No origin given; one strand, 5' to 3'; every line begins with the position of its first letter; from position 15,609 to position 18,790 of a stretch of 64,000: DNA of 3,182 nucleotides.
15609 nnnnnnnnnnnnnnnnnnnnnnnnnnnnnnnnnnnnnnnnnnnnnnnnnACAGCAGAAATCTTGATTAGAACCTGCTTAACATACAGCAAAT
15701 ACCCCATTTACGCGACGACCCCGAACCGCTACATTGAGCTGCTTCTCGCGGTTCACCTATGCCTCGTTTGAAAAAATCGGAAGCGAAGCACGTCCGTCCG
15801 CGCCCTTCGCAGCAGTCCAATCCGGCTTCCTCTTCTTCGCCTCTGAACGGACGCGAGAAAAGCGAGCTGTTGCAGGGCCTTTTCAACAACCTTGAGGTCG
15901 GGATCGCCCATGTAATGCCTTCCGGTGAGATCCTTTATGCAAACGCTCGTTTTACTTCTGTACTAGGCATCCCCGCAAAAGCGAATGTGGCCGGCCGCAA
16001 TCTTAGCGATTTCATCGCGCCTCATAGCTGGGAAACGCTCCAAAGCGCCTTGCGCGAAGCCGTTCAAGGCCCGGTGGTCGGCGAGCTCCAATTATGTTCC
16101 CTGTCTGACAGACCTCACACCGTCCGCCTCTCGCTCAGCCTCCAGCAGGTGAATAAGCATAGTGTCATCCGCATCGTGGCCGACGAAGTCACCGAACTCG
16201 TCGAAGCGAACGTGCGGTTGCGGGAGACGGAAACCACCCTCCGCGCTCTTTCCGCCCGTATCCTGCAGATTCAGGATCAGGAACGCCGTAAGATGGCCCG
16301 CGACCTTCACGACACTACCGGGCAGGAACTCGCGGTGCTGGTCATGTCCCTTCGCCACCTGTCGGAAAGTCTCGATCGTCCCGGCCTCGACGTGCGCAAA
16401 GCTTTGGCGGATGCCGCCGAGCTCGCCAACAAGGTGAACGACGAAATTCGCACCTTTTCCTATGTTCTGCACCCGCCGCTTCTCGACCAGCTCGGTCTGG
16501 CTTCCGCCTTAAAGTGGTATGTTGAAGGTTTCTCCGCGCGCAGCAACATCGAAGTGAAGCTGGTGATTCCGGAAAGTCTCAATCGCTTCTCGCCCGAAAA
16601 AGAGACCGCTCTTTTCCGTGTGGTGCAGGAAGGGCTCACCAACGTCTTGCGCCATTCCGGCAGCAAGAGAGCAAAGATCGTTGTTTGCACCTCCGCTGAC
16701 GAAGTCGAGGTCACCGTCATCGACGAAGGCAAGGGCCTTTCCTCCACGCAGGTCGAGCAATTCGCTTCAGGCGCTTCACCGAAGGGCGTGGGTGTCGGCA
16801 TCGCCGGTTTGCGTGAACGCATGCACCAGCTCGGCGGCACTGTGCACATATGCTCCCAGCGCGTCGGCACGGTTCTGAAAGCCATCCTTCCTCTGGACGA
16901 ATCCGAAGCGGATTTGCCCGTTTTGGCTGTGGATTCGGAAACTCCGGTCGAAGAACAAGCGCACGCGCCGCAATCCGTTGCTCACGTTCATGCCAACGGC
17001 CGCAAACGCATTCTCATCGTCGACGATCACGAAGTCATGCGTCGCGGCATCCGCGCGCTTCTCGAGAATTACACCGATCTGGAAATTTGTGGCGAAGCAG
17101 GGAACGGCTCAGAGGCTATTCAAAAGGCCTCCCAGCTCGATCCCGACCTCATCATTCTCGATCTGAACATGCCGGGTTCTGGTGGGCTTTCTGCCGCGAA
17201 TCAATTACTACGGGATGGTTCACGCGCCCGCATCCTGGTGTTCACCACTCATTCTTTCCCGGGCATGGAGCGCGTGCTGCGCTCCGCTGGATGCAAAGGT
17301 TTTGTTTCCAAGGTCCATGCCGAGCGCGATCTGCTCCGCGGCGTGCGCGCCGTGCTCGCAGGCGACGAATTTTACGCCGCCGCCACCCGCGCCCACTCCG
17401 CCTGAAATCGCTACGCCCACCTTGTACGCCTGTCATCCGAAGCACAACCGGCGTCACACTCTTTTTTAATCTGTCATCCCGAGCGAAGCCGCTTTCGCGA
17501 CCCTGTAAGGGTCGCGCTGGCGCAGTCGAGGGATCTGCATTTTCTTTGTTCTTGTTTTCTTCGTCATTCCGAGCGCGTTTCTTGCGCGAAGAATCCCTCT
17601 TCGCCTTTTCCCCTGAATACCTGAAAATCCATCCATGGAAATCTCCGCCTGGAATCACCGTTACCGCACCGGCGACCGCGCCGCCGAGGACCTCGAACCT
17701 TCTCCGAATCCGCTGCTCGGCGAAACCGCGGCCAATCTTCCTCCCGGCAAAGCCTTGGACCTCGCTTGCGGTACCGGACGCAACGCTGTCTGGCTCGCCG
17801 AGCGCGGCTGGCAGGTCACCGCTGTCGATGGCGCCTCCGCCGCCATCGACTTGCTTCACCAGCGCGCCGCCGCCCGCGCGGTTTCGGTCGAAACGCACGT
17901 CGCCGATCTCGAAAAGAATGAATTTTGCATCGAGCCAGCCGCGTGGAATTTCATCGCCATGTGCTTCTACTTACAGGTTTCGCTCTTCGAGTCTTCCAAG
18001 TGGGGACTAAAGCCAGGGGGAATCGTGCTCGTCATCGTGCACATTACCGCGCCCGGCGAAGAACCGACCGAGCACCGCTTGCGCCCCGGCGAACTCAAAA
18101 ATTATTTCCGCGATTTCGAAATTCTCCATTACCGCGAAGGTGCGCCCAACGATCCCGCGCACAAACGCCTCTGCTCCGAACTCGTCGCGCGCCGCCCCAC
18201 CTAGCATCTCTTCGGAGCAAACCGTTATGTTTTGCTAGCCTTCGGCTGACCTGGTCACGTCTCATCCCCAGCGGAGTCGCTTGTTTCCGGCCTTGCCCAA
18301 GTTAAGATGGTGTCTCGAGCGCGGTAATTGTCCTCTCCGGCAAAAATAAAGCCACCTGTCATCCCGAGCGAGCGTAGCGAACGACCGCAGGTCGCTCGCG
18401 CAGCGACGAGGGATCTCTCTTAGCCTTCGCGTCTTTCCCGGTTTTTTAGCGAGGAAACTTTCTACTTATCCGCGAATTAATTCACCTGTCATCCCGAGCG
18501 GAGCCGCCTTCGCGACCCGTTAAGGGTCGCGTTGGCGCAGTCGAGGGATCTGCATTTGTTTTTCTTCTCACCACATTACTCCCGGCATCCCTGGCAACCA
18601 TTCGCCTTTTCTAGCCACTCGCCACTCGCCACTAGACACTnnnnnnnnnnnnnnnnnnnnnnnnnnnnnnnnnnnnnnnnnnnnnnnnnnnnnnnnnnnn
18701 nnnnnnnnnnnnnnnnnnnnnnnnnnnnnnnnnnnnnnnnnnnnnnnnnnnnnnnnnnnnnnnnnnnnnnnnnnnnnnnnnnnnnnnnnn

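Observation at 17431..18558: Oriented intergenic hairpin repeat family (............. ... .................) with covarying inner stem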

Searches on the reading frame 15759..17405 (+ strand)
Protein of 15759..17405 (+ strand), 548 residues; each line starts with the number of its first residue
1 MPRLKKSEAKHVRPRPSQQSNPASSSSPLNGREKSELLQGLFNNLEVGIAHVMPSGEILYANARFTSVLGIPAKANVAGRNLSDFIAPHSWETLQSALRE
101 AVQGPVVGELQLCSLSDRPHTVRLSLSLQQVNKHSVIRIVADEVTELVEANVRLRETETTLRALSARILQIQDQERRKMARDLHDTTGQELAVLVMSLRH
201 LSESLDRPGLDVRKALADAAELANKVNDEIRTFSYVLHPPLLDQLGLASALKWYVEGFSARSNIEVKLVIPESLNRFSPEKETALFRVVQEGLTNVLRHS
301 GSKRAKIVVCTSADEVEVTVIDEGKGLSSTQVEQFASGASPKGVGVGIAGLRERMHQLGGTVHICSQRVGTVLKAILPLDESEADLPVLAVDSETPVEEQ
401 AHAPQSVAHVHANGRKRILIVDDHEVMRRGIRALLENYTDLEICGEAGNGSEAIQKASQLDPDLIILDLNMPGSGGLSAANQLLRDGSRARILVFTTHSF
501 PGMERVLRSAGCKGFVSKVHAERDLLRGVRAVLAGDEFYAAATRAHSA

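Call 13: search_protein_families(library=pfam, proteins=[window:15759-17405:+])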
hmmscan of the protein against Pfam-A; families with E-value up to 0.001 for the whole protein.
window:15759-17405:+ (548 aa): 6 families
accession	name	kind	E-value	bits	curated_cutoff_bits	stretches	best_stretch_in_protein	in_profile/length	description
PF00072.30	Response_reg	-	1.1e-21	77.5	30.2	1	418-527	1-108/111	Response regulator receiver domain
PF07730.19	HisKA_3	-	2.1e-13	51.1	24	1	175-241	1-67/68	Histidine kinase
PF02518.31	HATPase_c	-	3.9e-13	50.2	26.4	1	281-380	2-110/111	Histidine kinase-, DNA gyrase B-, and HSP90-like ATPase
PF00989.32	PAS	-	2.9e-06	27.7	22.6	1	37-102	2-66/113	PAS fold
PF08448.16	PAS_4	-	2.5e-05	24.9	23.1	1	42-126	1-85/110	PAS fold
PF13188.13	PAS_8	-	0.00013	22.1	21.8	1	36-90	1-55/65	PAS domain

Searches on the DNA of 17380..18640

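Call 12: search_rna_families(source=window, start=17380, end=18640, threshold=evalue, max_evalue=10, show_alignments=3)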
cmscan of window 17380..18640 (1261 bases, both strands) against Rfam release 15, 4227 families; matches with E-value up to 10: 2.
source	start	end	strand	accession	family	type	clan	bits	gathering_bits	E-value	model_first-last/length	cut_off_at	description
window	17410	17489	-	RF00135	snoZ223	Gene; snRNA; snoRNA; CD-box;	CL00051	20.9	45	0.56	1-94/94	no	Small nucleolar RNA Z223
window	17715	17766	-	RF01130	sR46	Gene; snRNA; snoRNA; CD-box;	-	12.5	50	6.5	1-56/56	no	Small nucleolar RNA sR46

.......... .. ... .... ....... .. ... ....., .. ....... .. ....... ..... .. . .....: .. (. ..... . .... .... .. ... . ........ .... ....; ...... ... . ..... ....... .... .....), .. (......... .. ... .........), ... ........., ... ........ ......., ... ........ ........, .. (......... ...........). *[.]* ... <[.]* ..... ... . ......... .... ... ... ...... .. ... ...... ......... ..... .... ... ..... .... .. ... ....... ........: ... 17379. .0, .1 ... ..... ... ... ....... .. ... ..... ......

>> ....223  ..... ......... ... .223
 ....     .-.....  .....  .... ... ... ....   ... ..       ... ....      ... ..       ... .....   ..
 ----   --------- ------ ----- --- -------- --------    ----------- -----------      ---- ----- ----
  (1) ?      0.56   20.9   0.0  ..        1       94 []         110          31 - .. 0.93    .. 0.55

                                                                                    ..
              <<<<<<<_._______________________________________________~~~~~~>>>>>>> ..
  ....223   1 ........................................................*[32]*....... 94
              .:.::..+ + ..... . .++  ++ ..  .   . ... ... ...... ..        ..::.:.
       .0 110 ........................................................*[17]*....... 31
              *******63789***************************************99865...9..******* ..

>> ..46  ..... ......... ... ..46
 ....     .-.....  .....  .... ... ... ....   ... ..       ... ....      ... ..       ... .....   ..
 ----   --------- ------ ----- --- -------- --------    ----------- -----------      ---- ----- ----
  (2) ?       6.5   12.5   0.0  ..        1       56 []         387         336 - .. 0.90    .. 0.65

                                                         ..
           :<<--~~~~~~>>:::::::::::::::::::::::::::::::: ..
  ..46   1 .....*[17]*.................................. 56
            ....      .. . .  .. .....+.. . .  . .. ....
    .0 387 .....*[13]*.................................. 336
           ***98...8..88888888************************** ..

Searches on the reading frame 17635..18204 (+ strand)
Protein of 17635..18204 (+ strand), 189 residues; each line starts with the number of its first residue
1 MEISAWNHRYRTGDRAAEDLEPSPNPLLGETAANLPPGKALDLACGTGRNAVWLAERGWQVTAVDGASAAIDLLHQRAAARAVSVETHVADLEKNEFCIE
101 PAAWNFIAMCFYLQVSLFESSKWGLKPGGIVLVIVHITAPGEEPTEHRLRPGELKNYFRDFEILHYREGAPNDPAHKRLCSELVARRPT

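Call 13: search_protein_families(library=pfam, proteins=[window:17635-18204:+])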
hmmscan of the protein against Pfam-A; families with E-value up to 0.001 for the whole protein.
window:17635-18204:+ (189 aa): 8 families
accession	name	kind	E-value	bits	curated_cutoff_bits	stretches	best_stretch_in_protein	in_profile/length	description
PF03848.20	TehB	-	1.9e-15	57.2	20.4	1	32-169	26-171/193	Tellurite resistance protein TehB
PF13649.12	Methyltransf_25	-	1e-11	45.8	27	1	41-128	2-96/97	Methyltransferase domain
PF08241.18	Methyltransf_11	-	2.3e-08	35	21.2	1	41-97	1-56/95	Methyltransferase domain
PF13489.12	Methyltransf_23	-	1.6e-06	28.4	27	1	33-113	19-91/164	Methyltransferase domain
PF08242.18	Methyltransf_12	-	5.4e-06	27.5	30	1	41-114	1-76/98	Methyltransferase domain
PF05175.20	MTS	-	9.3e-06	25.8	23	1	35-134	30-139/170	Methyltransferase small domain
PF05724.17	TPMT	-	6.7e-05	23.1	26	1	31-75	32-76/218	Thiopurine S-methyltransferase (TPMT)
PF13847.12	Methyltransf_31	-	0.00032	20.9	27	1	39-133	6-109/145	Methyltransferase domain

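Call 40: find_related_loci(query=window:17635-18201:+, collection=metagenome_contigs, flank=10000)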
Query window:17635-18201:+ (189 aa) in metagenome_contigs; peptide patterns used: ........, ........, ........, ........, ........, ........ (x = any residue, [..] = any of these).
600 stretches matched a pattern (row limit reached: there are more); 397 encode a relative of the query (tblastn E <= 1e-3); the best 80 are kept; 80 distinct loci.
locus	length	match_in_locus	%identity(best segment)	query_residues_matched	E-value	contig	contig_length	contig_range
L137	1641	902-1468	84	1-189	1e-114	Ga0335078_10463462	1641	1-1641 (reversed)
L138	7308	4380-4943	71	1-188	2e-90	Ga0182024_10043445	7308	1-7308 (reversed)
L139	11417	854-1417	64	1-188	1e-78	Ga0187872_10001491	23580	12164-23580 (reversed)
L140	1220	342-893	63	1-189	3e-84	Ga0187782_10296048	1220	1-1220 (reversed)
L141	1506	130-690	60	1-187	2e-75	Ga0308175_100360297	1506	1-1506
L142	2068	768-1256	57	13-186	2e-61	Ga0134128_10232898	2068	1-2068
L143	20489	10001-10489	57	13-186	4e-59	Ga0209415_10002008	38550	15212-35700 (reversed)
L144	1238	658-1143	56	14-187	2e-59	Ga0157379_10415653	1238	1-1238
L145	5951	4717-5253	52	3-188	2e-54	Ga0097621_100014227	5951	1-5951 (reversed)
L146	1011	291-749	54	24-187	2e-53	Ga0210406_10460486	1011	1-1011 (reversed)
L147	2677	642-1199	44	3-188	3e-49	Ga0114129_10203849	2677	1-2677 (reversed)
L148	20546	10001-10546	45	6-187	6e-49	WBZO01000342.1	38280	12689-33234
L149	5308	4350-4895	45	3-187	7e-48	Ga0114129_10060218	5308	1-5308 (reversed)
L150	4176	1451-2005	43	3-187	3e-47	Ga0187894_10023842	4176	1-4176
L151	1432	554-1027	47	20-187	2e-47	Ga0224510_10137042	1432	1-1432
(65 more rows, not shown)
